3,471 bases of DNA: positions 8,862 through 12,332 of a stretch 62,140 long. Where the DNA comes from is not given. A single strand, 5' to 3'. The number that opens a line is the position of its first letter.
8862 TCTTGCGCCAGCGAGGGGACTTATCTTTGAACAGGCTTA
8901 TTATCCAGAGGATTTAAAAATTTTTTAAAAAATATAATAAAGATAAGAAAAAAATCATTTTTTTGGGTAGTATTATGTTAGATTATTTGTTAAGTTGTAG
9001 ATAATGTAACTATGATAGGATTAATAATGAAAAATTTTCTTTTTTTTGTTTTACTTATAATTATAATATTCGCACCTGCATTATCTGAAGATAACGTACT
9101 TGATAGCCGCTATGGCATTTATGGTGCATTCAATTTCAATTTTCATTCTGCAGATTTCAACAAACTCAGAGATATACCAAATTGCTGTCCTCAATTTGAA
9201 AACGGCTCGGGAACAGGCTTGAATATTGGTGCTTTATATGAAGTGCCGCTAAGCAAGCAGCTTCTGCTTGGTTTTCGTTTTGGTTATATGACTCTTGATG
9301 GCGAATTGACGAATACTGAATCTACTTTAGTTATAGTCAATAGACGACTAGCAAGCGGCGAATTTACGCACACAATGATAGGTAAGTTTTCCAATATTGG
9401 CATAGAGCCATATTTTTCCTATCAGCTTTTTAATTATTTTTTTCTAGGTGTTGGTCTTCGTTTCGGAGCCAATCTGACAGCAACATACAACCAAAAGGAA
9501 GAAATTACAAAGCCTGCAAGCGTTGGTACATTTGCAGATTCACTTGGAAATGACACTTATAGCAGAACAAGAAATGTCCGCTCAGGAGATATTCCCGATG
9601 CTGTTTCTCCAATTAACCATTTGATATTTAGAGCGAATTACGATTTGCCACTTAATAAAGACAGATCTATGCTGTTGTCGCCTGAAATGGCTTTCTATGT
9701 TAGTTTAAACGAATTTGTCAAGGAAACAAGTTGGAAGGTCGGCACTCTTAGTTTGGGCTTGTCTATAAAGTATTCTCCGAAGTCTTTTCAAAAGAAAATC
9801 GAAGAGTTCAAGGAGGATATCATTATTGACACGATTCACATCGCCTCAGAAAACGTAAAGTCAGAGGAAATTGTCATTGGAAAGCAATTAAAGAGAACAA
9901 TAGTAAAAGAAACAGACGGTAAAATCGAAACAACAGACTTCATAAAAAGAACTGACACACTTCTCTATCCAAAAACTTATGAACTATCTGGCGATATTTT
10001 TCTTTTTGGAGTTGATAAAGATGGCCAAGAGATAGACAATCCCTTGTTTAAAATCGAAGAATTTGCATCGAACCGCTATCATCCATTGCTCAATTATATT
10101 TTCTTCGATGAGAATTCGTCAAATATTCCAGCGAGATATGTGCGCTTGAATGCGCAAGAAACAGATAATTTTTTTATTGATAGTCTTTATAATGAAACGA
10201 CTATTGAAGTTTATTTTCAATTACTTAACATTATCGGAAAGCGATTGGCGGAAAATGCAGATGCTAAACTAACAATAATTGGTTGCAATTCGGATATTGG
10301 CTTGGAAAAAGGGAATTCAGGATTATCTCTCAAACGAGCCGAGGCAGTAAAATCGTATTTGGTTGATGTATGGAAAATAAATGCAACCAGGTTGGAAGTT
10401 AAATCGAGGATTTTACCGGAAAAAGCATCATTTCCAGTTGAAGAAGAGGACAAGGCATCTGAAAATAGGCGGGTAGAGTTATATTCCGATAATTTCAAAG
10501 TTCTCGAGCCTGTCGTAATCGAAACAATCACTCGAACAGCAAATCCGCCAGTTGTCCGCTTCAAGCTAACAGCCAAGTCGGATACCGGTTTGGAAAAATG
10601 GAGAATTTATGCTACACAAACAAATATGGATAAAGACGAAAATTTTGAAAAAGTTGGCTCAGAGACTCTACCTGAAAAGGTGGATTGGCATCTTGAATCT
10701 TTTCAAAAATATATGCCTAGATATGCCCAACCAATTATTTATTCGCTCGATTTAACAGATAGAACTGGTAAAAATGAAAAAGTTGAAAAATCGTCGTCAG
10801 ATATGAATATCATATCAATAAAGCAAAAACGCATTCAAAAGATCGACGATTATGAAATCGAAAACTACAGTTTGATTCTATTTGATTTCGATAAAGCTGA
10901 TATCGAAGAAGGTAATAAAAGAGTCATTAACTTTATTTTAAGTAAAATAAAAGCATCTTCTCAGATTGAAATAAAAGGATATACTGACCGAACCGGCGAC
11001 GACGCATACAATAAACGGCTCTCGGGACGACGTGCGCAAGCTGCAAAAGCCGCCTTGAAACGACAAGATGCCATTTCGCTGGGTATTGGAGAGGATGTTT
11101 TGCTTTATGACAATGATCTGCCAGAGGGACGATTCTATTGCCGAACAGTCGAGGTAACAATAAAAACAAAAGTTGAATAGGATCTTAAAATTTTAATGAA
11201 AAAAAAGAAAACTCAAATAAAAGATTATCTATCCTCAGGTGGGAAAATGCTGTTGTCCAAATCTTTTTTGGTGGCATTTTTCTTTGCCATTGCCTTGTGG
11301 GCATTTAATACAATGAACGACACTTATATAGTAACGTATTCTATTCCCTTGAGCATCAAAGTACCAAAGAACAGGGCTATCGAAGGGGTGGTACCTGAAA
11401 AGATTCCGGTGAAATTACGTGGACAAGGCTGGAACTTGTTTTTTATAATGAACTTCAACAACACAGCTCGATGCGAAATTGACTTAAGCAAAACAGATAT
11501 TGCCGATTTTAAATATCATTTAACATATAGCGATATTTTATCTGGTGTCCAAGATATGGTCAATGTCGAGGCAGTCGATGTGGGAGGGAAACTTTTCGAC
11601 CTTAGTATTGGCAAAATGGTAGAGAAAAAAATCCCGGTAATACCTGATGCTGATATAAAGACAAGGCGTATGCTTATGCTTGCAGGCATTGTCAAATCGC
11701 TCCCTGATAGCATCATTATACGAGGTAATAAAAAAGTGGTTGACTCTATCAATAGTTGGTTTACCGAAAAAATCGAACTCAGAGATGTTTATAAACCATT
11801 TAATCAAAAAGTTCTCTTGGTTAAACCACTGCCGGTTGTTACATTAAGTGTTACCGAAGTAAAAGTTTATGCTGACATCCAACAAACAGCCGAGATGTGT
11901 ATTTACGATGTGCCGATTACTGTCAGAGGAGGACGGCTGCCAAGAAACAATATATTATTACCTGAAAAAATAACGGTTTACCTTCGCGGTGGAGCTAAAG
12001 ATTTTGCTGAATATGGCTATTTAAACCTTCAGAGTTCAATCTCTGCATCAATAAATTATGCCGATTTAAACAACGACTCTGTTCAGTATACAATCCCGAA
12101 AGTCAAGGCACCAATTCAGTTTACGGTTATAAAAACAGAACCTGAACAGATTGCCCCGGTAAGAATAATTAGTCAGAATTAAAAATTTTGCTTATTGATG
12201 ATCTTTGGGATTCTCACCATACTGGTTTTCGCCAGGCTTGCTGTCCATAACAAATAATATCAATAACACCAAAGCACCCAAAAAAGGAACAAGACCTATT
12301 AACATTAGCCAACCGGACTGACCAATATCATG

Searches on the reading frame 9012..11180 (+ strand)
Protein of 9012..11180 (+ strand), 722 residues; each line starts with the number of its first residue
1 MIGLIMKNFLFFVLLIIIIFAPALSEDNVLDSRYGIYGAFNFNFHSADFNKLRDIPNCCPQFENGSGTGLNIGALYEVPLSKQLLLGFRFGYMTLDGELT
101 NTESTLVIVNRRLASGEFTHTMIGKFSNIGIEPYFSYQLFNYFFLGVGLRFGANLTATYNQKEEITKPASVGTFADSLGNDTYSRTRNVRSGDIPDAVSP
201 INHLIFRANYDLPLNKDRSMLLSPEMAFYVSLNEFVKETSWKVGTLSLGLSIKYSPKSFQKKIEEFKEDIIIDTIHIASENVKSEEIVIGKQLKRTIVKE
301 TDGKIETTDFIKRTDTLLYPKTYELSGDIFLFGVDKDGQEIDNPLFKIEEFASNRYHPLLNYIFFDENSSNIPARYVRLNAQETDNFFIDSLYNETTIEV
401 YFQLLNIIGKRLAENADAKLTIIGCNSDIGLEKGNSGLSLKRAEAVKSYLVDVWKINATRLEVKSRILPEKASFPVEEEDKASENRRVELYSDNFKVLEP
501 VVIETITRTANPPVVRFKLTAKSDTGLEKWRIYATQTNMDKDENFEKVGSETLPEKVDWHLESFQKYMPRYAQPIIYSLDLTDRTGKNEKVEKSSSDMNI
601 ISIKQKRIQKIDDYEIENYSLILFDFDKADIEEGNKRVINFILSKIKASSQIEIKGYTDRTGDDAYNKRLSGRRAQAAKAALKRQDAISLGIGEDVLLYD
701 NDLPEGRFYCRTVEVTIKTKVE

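Call 8: search_protein_families(library=pfam, proteins=[window:9012-11180:+], max_evalue=0.01)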
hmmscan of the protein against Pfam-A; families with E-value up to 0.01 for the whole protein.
window:9012-11180:+ (722 aa): 1 family
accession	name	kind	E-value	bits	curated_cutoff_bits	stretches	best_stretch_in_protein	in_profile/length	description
PF00691.25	OmpA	-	8.3e-20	71.4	27.2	2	623-685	1-67/98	OmpA family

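Call 38: search_protein_families(library=ncbifam, proteins=[window:9012-11180:+], max_evalue=0.1)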
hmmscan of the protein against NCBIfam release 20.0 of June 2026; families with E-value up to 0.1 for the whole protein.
window:9012-11180:+ (722 aa): 23 families
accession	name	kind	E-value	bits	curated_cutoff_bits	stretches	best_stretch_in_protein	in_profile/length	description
NF053611.1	YiaD_Gzip_OmpA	equivalog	2.3e-26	92.8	175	2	616-717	98-206/206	YiaD family glycine zipper/OmpA-like lipoprotein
NF053612.1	anchor_PA1041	equivalog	3.6e-24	86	250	2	610-718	121-236/236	PA1041 family peptidoglycan-binding anchor lipoprotein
NF053585.1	OMP_LP_YfiB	equivalog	1.1e-18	67.6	128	2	600-719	35-162/163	outer membrane lipoprotein YfiB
NF053613.1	OMP_toxin_LptF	equivalog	2.8e-18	66.5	400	2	618-718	139-246/256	lipotoxin F family OmpA-related lipoprotein LptF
NF045787.1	OmpABordt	equivalog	1.1e-15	57.8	200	2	622-717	87-189/194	outer membrane protein OmpA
NF047726.1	AutTranAdhPGAsTpgA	equivalog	3.3e-14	52.7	350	2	609-685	143-224/268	trimeric autotransporter adhesin/peptidogylcan-associated protein TpgA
TIGR02802.1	Pal_lipo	equivalog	4.2e-14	52.5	125.35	2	622-685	2-67/104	peptidoglycan-associated lipoprotein Pal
NF045788.1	Omp38Acinit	equivalog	2.4e-13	49.9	500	2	612-718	235-347/354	outer membrane protein Omp38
TIGR03789.1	pdsO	hypoth_equivalog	6.4e-13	48.9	152.2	2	629-715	148-241/243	sortase-associated OmpA-like protein PdsO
NF008071.1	PRK10808.1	equivalog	7.5e-12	45.3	277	2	618-678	229-293/358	porin OmpA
NF008067.1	PRK10802.1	equivalog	1.5e-09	37.9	261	1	585-683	36-132/171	peptidoglycan-associated lipoprotein Pal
TIGR03350.1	type_VI_ompA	equivalog_domain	2.6e-09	37.1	139.8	2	620-717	30-137/137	type VI secretion system protein TssL, long form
NF052230.1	T9SS_PorE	exception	7.9e-09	34.3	600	1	622-680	517-577/648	PorE family type IX secretion system protein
NF053607.1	CHU_0125_OmpA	equivalog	9.8e-08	30.9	620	1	616-680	530-593/639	CHU_0125 family OmpA-like outer membrane integrity protein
NF007424.1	PRK09967.1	equivalog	1.2e-07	31.9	155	1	614-719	46-159/160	OmpA family protein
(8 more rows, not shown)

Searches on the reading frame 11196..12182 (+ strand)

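Call 8: search_protein_families(library=pfam, proteins=[window:11196-12182:+], max_evalue=0.01)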
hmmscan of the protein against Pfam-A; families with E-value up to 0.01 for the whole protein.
window:11196-12182:+ (328 aa): 1 family
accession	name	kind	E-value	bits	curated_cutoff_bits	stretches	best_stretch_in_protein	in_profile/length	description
PF07949.17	YbbR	-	0.00066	20.4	22.3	0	169-225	24-80/81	YbbR-like protein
